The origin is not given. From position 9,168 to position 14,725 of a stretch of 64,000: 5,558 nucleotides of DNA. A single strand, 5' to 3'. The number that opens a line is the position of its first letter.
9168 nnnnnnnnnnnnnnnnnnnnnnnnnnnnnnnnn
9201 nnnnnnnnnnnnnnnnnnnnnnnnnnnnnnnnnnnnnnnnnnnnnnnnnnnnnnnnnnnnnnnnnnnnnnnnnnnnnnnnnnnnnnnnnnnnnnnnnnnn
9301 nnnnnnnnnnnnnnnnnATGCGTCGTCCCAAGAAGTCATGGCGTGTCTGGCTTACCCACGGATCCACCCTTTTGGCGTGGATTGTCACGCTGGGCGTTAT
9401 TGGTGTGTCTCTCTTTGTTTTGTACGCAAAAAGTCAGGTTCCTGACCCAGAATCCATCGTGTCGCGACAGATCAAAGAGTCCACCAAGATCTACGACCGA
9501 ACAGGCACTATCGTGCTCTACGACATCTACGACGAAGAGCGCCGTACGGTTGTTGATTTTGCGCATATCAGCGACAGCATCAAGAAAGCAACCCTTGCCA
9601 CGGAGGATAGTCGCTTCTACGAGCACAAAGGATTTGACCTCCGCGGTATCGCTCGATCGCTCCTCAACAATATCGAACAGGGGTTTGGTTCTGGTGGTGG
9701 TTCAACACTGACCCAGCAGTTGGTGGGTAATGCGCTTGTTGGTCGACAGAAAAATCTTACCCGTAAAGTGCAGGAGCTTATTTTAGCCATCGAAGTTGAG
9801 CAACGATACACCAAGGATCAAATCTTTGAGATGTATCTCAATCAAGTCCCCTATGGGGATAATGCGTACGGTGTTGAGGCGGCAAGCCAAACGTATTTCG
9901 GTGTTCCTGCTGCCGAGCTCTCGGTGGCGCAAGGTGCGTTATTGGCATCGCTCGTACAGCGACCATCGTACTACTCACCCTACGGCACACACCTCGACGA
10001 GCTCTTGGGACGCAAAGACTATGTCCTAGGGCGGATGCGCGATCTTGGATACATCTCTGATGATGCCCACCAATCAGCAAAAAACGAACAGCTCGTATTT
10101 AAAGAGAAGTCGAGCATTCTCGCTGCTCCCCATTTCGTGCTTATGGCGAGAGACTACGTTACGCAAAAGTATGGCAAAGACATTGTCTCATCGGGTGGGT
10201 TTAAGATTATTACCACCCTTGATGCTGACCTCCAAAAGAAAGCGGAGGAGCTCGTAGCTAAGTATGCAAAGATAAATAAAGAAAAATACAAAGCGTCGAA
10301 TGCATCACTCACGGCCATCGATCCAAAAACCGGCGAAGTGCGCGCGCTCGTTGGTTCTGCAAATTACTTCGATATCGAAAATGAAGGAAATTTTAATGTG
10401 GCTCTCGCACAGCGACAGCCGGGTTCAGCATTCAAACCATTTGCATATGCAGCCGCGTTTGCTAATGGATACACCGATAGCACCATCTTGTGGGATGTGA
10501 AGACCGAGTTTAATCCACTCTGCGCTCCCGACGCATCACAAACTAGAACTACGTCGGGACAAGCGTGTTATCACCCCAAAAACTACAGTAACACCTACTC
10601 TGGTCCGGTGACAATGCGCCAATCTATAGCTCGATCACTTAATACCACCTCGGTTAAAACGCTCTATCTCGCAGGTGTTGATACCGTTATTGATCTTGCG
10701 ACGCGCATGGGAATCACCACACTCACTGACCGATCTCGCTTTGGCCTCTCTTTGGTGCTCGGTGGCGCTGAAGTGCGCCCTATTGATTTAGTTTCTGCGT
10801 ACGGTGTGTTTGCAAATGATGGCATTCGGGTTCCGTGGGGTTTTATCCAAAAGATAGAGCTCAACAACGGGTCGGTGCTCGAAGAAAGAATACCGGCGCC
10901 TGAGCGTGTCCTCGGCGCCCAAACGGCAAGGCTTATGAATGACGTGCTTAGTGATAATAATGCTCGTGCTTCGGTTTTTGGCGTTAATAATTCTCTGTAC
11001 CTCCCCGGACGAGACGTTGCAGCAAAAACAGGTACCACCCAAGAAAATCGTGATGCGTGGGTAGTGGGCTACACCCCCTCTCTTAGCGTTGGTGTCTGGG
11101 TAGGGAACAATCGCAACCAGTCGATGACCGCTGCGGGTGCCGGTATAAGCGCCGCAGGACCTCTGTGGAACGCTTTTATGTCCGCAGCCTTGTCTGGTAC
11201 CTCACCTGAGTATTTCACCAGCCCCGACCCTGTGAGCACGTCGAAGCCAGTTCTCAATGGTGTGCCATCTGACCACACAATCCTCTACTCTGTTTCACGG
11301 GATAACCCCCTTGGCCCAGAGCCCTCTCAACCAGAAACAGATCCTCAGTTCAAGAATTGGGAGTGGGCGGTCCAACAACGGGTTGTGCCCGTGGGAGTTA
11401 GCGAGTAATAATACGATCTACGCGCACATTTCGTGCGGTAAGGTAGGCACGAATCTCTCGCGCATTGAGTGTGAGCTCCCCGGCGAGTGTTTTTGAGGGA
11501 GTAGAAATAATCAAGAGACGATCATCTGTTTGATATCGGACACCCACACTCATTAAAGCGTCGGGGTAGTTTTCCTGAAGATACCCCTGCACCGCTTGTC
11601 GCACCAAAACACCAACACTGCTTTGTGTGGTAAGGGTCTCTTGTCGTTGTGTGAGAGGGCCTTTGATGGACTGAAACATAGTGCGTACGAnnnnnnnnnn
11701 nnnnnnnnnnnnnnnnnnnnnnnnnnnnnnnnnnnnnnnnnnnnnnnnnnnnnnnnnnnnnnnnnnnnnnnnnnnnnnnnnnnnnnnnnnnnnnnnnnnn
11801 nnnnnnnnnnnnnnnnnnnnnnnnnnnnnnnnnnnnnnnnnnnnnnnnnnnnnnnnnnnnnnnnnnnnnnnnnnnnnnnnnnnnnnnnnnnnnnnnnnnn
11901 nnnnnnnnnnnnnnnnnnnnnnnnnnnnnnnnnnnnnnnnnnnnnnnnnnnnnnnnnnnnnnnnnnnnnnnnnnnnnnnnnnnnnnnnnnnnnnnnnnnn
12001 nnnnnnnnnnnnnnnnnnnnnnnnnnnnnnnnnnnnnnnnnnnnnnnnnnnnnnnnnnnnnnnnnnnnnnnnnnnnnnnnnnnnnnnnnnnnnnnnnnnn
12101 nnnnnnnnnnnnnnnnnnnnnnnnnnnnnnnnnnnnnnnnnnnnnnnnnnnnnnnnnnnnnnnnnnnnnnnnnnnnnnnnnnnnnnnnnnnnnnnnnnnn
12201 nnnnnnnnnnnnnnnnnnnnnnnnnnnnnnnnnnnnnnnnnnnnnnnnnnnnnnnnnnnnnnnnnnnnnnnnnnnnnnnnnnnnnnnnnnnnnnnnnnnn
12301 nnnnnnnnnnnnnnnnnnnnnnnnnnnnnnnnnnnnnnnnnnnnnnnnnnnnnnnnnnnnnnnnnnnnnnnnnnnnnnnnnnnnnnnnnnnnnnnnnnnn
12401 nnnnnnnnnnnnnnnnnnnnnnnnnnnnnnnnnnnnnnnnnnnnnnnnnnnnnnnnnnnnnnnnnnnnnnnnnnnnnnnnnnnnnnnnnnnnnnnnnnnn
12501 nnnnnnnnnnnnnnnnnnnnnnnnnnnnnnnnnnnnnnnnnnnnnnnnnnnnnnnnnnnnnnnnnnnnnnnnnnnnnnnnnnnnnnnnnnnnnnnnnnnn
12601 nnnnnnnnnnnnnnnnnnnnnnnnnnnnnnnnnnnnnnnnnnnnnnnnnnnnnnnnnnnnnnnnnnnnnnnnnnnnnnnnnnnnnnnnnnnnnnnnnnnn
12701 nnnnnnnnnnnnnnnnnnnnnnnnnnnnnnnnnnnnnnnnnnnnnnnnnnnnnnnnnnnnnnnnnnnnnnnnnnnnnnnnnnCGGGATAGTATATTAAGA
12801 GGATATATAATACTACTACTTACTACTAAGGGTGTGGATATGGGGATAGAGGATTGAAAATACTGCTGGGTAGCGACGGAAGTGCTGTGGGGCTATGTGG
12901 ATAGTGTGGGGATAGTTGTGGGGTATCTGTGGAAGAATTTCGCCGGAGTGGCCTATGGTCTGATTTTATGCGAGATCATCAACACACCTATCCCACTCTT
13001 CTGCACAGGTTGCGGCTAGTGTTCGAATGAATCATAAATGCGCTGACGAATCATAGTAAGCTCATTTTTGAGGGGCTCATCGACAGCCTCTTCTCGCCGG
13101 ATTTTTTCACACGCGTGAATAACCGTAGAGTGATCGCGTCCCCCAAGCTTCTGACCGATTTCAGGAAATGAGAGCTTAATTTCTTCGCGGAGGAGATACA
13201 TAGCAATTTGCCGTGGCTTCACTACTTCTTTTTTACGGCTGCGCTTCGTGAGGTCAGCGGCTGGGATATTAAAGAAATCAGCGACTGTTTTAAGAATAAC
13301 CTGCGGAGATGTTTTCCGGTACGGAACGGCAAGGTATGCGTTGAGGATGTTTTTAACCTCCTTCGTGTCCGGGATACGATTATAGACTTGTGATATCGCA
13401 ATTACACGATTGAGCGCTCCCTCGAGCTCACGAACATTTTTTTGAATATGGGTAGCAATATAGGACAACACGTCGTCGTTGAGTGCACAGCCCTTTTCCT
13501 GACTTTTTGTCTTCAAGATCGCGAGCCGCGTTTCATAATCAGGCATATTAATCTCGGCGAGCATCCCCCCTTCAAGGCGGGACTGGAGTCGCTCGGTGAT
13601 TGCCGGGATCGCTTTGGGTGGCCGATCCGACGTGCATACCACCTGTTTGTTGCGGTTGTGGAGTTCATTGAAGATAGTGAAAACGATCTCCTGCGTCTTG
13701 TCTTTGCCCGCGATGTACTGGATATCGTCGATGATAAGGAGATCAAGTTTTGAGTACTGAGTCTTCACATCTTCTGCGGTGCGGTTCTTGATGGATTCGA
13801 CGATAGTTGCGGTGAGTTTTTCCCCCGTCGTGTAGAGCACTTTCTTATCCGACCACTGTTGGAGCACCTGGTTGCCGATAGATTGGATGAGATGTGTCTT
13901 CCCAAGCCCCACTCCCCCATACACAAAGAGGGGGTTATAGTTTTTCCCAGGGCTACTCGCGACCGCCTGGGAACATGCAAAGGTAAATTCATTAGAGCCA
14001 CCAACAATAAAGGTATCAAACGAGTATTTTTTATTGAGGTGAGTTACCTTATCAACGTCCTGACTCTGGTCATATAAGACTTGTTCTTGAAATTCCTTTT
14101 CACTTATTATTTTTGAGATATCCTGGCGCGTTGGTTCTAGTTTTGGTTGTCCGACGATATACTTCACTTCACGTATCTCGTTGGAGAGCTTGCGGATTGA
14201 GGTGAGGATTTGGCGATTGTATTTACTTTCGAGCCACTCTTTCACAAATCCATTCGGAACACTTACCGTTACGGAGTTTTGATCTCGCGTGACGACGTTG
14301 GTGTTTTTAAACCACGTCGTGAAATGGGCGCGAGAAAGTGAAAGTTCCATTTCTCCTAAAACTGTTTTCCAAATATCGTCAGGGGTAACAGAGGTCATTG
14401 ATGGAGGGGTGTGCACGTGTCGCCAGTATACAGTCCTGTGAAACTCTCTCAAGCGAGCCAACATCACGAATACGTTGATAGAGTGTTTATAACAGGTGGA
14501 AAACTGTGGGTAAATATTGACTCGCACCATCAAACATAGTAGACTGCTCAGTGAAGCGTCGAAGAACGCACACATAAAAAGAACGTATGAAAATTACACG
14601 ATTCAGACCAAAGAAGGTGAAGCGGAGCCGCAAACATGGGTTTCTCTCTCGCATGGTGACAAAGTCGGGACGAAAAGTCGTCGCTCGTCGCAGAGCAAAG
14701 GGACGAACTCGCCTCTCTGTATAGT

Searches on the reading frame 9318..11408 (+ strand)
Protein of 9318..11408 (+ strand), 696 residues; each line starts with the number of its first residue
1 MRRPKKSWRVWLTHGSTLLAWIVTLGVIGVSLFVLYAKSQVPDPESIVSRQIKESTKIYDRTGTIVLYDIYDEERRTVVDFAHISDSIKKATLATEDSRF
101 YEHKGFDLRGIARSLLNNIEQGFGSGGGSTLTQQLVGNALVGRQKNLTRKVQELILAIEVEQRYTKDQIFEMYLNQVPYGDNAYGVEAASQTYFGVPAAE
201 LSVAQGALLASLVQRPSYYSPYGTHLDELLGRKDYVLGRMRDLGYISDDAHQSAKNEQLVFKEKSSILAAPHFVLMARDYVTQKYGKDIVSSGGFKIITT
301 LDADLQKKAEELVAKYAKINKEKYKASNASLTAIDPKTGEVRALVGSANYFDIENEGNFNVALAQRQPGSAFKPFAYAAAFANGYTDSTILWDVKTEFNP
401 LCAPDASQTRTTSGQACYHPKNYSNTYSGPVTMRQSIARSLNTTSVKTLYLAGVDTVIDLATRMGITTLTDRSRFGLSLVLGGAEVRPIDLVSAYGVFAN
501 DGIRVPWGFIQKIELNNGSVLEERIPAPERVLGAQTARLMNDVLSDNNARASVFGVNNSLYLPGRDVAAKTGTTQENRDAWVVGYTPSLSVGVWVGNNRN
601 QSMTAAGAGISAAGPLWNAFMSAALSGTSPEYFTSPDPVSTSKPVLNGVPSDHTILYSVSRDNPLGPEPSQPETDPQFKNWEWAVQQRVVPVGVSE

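Call 40: search_protein_families(library=pfam, proteins=[window:9318-11408:+], max_evalue=0.001)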
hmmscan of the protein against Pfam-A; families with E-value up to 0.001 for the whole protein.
window:9318-11408:+ (696 aa): 2 families
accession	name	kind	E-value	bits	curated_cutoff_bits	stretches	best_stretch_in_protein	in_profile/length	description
PF00912.28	Transgly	-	1.5e-60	204.1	27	1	69-240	7-177/178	Transglycosylase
PF00905.27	Transpeptidase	-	6.5e-22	78.5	22.1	1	330-621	2-298/299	Penicillin binding protein transpeptidase domain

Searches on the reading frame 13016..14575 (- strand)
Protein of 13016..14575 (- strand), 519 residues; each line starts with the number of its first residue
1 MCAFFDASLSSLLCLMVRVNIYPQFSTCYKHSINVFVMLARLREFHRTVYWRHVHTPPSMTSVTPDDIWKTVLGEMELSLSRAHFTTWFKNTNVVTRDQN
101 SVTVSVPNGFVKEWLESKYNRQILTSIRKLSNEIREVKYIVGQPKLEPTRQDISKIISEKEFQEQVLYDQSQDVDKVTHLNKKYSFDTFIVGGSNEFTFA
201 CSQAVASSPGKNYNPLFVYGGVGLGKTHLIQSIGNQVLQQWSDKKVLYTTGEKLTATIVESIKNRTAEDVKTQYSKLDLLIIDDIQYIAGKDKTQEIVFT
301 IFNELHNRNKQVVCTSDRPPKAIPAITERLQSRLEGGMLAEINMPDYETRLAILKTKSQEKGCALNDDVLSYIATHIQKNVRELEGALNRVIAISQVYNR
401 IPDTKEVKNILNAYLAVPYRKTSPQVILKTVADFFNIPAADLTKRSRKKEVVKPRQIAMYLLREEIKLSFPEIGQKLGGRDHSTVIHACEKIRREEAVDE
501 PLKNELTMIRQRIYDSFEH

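Call 40: search_protein_families(library=pfam, proteins=[window:13016-14575:-], max_evalue=0.001)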
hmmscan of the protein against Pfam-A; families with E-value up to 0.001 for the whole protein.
window:13016-14575:- (519 aa): 10 families
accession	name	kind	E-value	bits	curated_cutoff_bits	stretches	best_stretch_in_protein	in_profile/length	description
PF00308.24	Bac_DnaA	-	8.6e-62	208.5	23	1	180-339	1-160/162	Bacterial DnaA ATPAse domain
PF08299.17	Bac_DnaA_C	-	1.4e-29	102.4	31.5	1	425-492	2-69/69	Bacterial dnaA protein helix-turn-helix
PF11638.13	DnaA_N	-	1.1e-15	57.5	24.6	1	67-127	2-63/65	DnaA N-terminal domain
PF01695.23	IstB_IS21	-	9.8e-09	35.5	24.1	1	216-319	95-195/238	IstB-like ATP binding protein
PF00004.35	AAA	-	7.3e-08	33.4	21.2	1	217-335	2-128/131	ATPase family associated with various cellular activities (AAA)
PF22688.2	Hda_lid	-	9.9e-06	25.9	27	1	348-391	2-45/65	Hda, lid domain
PF13401.12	AAA_22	-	2e-05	25.4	27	0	215-250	7-40/130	AAA domain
PF13173.12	AAA_14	-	0.00012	22.6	27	1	214-333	3-114/129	AAA domain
PF01637.24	ATPase_2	-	0.00016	22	33.2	0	211-248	18-53/225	ATPase domain predominantly from Archaea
PF03969.22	AFG1_ATPase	-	0.0002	20.9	27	1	212-323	60-171/361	AFG1-like ATPase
